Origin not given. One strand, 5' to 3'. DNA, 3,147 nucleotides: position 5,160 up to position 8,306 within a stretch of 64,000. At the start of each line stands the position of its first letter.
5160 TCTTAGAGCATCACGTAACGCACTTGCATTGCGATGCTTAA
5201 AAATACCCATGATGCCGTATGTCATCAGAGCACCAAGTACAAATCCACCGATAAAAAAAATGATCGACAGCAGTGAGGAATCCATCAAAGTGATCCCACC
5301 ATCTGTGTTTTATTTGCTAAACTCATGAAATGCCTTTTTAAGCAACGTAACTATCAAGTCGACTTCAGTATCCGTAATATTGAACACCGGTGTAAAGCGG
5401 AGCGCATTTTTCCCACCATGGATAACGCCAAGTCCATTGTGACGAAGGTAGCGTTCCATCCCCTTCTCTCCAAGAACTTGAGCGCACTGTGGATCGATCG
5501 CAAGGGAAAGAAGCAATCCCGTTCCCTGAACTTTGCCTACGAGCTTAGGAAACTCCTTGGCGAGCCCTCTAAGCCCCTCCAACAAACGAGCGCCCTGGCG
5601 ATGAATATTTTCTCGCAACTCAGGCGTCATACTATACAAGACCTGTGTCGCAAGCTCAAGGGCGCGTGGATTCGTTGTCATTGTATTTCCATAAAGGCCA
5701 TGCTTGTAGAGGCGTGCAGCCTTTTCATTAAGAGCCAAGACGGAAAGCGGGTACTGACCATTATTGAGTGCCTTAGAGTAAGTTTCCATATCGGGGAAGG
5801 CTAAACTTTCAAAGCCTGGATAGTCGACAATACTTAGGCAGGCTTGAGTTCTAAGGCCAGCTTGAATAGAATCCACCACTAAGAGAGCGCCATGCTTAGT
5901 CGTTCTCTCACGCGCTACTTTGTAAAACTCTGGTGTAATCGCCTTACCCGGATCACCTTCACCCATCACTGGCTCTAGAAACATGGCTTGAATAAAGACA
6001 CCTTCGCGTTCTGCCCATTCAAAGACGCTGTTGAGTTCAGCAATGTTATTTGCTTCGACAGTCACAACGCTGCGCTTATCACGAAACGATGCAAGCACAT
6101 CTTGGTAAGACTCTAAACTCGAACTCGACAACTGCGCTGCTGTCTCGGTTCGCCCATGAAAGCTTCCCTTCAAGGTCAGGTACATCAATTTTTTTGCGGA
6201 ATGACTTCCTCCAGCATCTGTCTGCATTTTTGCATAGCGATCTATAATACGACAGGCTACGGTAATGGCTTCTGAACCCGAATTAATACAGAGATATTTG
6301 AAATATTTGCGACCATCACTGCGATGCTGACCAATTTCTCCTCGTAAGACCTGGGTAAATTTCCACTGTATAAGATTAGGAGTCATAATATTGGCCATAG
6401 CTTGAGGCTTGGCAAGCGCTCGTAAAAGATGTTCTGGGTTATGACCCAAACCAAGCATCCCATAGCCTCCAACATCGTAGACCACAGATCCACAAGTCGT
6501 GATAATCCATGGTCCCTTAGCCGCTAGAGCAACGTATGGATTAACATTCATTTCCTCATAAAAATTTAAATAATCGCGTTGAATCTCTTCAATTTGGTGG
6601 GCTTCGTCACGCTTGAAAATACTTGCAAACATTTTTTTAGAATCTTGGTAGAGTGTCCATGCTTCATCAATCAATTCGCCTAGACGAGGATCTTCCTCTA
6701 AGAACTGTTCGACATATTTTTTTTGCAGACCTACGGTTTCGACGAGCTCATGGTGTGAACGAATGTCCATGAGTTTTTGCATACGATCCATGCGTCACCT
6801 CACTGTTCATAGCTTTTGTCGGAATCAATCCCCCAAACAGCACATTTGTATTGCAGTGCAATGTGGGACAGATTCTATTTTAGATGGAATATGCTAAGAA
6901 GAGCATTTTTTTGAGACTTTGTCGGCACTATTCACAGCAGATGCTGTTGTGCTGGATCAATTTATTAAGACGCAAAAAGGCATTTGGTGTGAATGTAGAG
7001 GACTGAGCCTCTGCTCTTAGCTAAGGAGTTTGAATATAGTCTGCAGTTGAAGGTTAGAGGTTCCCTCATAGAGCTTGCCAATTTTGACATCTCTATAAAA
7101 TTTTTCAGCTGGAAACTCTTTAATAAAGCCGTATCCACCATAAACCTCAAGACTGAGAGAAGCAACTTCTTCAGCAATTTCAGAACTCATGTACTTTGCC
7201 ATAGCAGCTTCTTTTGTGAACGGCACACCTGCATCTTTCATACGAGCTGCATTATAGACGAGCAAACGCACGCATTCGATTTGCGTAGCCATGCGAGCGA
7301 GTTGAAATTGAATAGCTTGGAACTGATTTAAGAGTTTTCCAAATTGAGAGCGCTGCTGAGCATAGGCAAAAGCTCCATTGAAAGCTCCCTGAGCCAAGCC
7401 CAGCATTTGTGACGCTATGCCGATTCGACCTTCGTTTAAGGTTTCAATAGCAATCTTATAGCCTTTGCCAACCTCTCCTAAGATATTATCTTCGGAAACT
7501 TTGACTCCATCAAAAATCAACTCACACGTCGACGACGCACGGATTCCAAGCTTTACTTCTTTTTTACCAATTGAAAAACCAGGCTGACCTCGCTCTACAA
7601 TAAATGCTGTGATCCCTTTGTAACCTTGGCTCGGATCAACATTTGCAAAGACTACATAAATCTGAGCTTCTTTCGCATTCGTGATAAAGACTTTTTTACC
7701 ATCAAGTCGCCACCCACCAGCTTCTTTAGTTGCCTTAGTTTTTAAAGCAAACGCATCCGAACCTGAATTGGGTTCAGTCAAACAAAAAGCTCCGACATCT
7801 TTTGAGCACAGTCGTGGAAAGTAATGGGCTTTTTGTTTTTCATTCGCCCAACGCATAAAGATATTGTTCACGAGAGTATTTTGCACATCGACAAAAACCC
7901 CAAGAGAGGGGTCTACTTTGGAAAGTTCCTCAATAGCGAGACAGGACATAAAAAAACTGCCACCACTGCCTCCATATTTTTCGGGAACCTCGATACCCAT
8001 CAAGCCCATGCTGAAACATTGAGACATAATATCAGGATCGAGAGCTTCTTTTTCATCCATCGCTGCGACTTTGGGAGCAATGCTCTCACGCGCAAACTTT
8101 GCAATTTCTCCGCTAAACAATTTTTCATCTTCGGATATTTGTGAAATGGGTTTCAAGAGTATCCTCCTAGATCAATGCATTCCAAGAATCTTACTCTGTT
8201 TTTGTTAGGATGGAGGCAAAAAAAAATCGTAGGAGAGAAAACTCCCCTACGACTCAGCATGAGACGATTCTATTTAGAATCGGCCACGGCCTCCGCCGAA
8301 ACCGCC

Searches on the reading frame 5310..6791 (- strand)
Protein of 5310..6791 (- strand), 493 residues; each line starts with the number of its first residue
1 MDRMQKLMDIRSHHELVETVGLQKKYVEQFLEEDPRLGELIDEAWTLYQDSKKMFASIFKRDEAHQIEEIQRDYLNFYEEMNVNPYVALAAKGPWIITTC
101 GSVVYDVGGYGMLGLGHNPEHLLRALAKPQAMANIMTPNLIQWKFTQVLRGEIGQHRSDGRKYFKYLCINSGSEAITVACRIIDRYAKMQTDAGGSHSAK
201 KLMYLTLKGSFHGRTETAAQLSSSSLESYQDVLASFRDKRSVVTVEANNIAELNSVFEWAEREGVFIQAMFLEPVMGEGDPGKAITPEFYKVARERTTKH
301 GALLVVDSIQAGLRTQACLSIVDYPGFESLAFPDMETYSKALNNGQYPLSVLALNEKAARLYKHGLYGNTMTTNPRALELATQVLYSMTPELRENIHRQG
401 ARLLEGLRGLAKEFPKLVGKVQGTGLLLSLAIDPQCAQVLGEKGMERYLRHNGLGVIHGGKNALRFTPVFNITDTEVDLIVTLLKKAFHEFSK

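Call 15: search_protein_families(library=pfam, proteins=[window:5310-6791:-], max_evalue=0.001)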
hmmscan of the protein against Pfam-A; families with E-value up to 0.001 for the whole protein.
window:5310-6791:- (493 aa): 1 family
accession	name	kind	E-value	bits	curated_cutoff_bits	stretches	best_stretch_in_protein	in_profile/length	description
PF00202.27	Aminotran_3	-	1.8e-42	145.9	30.5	1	86-487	11-402/403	Aminotransferase class-III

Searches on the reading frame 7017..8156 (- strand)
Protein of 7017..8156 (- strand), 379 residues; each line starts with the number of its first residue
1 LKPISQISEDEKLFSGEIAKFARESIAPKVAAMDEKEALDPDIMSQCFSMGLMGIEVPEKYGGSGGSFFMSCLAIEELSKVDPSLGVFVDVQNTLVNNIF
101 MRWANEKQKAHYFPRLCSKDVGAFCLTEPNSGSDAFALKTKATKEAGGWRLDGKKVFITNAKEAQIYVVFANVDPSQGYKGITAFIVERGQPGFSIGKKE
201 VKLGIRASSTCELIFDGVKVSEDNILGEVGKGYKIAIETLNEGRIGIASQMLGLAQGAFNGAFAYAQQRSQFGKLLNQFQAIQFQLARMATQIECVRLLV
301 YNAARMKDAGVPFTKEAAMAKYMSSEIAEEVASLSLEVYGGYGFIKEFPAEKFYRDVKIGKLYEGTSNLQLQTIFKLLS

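Call 15: search_protein_families(library=pfam, proteins=[window:7017-8156:-], max_evalue=0.001)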
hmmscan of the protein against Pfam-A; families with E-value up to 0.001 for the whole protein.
window:7017-8156:- (379 aa): 4 families
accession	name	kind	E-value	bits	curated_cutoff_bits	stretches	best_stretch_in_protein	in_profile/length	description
PF00441.29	Acyl-CoA_dh_1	-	3.8e-46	157.4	22.4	1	230-375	1-146/150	Acyl-CoA dehydrogenase, C-terminal domain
PF02771.21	Acyl-CoA_dh_N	-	1.3e-30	106.5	22.9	1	8-119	1-112/113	Acyl-CoA dehydrogenase, N-terminal domain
PF02770.24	Acyl-CoA_dh_M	-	1.6e-25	89.6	33.3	1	123-218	1-97/97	Acyl-CoA dehydrogenase, middle domain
PF08028.16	Acyl-CoA_dh_2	-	7.3e-20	72.1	22.7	1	245-367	1-133/134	Acyl-CoA dehydrogenase, C-terminal domain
